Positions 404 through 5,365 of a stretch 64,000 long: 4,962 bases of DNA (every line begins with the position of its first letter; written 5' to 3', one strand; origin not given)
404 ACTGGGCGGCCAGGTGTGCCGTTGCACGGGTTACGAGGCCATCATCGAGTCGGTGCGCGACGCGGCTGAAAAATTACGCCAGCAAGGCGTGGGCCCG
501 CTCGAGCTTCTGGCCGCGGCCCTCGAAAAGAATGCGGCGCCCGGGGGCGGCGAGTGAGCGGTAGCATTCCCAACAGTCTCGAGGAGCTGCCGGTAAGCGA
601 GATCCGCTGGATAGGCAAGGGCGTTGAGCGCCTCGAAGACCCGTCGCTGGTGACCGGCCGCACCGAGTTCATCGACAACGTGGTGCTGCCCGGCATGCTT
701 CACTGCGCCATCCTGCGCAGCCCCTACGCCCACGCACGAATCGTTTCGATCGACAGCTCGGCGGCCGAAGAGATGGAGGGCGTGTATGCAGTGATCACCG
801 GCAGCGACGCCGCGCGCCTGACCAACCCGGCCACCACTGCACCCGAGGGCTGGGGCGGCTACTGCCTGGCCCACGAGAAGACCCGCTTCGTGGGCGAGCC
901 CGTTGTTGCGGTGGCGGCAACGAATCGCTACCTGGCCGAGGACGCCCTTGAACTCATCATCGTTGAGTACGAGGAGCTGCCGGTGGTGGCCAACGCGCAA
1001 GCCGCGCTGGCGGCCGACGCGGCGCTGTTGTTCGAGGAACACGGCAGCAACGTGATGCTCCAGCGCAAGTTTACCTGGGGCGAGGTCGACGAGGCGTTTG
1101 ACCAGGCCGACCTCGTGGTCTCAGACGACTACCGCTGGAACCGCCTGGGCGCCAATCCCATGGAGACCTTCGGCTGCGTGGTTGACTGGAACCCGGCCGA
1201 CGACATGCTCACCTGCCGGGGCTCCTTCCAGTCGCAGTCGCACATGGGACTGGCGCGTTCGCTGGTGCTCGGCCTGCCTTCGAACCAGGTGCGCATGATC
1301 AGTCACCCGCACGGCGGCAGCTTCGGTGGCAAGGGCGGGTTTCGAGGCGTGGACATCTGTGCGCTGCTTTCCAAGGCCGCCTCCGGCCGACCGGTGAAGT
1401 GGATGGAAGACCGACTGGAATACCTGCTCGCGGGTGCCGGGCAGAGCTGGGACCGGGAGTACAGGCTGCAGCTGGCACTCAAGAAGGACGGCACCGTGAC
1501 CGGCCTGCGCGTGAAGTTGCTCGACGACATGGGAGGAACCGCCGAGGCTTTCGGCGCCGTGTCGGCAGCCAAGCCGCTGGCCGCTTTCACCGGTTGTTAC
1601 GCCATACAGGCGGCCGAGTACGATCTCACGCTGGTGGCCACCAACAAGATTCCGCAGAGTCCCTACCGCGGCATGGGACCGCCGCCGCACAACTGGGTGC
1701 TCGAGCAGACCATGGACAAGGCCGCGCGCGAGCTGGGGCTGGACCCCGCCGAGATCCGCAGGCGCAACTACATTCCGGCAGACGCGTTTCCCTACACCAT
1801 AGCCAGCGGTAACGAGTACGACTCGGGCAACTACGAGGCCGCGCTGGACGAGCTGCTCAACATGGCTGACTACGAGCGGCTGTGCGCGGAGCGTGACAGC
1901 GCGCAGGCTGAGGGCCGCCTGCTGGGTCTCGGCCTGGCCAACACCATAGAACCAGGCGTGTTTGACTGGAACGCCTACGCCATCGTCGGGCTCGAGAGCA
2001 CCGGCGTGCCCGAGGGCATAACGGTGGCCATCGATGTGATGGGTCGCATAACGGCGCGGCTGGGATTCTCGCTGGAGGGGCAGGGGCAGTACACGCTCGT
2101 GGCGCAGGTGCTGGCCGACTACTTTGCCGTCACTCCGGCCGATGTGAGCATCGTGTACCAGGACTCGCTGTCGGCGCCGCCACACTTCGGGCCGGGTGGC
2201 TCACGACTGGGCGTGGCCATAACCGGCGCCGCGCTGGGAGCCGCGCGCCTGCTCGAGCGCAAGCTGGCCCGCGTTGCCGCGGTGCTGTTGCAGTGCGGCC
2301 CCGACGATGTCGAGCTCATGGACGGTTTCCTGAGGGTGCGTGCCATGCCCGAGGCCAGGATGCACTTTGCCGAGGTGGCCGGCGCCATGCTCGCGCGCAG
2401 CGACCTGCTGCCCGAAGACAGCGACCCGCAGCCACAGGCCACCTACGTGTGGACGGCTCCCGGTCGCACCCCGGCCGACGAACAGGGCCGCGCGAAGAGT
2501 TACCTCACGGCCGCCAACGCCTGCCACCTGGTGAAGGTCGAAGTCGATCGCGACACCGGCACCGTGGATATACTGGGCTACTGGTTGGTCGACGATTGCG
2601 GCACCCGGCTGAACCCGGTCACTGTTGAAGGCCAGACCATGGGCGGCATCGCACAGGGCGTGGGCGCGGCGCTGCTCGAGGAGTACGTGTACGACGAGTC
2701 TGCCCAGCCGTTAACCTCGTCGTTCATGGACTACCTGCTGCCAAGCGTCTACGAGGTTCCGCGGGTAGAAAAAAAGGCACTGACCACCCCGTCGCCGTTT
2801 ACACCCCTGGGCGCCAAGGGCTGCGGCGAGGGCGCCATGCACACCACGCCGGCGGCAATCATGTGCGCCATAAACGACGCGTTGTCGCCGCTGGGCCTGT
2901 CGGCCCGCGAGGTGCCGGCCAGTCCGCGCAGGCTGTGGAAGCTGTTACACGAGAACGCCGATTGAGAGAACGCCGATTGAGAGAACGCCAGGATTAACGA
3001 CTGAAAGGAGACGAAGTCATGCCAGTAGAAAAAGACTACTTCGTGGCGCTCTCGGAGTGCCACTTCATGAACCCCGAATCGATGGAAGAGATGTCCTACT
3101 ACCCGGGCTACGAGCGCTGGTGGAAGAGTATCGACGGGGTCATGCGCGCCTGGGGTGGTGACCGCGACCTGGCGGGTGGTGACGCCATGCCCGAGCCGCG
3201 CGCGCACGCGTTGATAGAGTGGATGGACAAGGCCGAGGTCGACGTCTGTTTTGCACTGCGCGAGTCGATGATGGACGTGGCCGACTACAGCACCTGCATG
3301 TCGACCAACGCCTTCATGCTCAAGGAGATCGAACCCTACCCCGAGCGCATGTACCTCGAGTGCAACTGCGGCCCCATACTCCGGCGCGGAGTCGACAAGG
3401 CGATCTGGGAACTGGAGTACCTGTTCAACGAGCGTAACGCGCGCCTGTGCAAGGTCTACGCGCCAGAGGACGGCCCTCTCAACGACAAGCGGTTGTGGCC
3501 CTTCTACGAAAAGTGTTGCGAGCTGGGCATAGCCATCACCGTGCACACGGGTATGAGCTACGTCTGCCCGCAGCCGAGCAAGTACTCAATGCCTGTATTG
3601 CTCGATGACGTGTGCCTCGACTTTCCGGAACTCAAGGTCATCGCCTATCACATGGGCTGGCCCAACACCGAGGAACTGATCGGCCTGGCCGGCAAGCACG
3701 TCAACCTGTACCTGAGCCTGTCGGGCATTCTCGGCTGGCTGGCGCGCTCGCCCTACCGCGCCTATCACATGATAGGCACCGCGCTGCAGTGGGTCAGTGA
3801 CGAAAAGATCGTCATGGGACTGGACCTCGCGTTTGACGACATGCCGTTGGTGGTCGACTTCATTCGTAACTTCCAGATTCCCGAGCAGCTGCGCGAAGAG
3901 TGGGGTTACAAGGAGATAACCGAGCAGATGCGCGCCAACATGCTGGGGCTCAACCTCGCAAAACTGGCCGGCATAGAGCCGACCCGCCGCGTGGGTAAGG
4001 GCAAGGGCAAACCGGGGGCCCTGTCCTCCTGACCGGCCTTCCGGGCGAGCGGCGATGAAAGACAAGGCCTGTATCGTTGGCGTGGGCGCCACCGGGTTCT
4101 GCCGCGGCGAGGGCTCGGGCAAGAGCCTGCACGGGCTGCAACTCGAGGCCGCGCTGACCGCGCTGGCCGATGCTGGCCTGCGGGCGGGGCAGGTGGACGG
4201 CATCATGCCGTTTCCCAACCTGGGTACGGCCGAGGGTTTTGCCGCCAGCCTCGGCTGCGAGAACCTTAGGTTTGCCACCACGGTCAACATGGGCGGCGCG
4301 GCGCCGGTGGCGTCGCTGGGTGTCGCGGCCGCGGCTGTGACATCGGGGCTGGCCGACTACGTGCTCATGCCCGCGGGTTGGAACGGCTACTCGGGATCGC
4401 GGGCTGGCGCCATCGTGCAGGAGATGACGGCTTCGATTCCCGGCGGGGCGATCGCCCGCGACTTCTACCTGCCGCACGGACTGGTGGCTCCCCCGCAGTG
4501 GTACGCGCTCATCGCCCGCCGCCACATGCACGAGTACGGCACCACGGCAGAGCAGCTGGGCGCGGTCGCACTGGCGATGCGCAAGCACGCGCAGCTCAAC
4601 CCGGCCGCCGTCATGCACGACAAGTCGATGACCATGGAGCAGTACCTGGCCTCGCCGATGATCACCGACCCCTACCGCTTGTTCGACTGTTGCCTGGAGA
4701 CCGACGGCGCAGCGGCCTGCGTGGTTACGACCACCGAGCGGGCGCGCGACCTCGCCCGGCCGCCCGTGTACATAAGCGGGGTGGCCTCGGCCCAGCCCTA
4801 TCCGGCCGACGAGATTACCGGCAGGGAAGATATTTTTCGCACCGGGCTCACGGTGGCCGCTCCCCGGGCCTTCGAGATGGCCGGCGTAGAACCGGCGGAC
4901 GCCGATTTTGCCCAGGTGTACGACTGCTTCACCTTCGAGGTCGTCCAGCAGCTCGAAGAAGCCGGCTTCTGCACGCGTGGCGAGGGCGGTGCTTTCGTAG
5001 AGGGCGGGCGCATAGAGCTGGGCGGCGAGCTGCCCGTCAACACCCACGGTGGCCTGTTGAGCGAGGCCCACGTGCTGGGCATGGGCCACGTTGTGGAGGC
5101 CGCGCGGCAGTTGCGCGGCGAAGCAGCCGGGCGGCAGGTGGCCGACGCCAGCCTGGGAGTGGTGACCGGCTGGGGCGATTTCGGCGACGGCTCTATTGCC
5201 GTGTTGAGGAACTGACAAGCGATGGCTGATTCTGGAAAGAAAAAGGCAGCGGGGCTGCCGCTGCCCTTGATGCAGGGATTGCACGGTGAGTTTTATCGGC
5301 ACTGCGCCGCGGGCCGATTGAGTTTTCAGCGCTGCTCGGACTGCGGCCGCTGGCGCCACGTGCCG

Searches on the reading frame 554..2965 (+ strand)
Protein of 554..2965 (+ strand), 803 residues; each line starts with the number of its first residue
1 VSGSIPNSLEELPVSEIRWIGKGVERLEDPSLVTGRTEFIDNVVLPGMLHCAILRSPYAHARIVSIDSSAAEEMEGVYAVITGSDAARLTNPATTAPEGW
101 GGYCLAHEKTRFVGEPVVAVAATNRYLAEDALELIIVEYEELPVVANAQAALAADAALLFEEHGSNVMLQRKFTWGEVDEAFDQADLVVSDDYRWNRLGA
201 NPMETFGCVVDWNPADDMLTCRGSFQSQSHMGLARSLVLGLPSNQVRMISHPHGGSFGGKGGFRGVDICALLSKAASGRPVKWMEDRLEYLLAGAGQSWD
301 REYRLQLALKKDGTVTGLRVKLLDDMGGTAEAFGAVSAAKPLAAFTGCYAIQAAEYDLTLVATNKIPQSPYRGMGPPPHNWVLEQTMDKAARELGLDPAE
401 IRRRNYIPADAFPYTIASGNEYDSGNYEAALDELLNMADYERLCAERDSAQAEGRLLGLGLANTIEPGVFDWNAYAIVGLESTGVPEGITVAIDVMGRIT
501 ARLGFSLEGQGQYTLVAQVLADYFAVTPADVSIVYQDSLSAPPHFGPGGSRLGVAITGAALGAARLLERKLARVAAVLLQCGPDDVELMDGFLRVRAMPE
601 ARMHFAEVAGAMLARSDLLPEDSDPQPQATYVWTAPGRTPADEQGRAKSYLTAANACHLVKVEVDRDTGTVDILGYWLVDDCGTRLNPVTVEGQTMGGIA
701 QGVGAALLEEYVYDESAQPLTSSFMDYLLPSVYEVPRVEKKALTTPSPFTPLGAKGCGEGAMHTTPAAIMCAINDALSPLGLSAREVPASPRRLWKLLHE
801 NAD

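Call 66: search_protein_families(library=pfam, proteins=[window:554-2965:+], max_evalue=0.00001)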
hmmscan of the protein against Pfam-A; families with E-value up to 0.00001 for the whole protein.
window:554-2965:+ (803 aa): 3 families
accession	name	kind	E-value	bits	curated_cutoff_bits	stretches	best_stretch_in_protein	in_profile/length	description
PF20256.3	MoCoBD_2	-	2.1e-64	218.2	27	1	434-736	2-283/283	Molybdopterin cofactor-binding domain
PF02738.23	MoCoBD_1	-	6.8e-63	212.4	27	1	161-406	3-244/244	Molybdopterin cofactor-binding domain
PF01315.27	Ald_Xan_dh_C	-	2.3e-29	102.4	31.3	1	34-143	1-110/110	Aldehyde oxidase and xanthine dehydrogenase, a/b hammerhead domain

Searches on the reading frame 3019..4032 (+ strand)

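Call 66: search_protein_families(library=pfam, proteins=[window:3019-4032:+], max_evalue=0.00001)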
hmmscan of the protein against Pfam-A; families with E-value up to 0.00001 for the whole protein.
window:3019-4032:+ (337 aa): 1 family
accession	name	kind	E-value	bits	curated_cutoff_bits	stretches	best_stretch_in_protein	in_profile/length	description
PF04909.20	Amidohydro_2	-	2.3e-22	80.5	26.4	1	93-315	62-285/289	Amidohydrolase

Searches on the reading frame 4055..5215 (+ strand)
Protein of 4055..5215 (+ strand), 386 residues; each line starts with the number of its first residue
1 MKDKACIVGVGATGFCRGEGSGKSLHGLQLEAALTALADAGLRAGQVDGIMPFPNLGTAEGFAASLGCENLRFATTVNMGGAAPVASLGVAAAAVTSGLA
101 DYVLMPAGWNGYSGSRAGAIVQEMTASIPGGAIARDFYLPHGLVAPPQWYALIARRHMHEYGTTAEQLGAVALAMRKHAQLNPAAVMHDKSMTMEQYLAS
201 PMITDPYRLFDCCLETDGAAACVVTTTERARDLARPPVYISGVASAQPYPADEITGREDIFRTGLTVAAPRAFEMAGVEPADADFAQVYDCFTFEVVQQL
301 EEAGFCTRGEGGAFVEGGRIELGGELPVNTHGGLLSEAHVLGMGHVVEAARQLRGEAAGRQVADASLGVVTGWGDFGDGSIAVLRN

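Call 66: search_protein_families(library=pfam, proteins=[window:4055-5215:+], max_evalue=0.00001)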
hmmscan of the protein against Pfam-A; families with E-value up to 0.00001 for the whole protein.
window:4055-5215:+ (386 aa): 1 family
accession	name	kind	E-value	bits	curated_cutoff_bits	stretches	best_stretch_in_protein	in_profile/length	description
PF22691.2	Thiolase_C_1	-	9.7e-45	152.3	28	1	253-379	8-136/144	Thiolase C-terminal domain-like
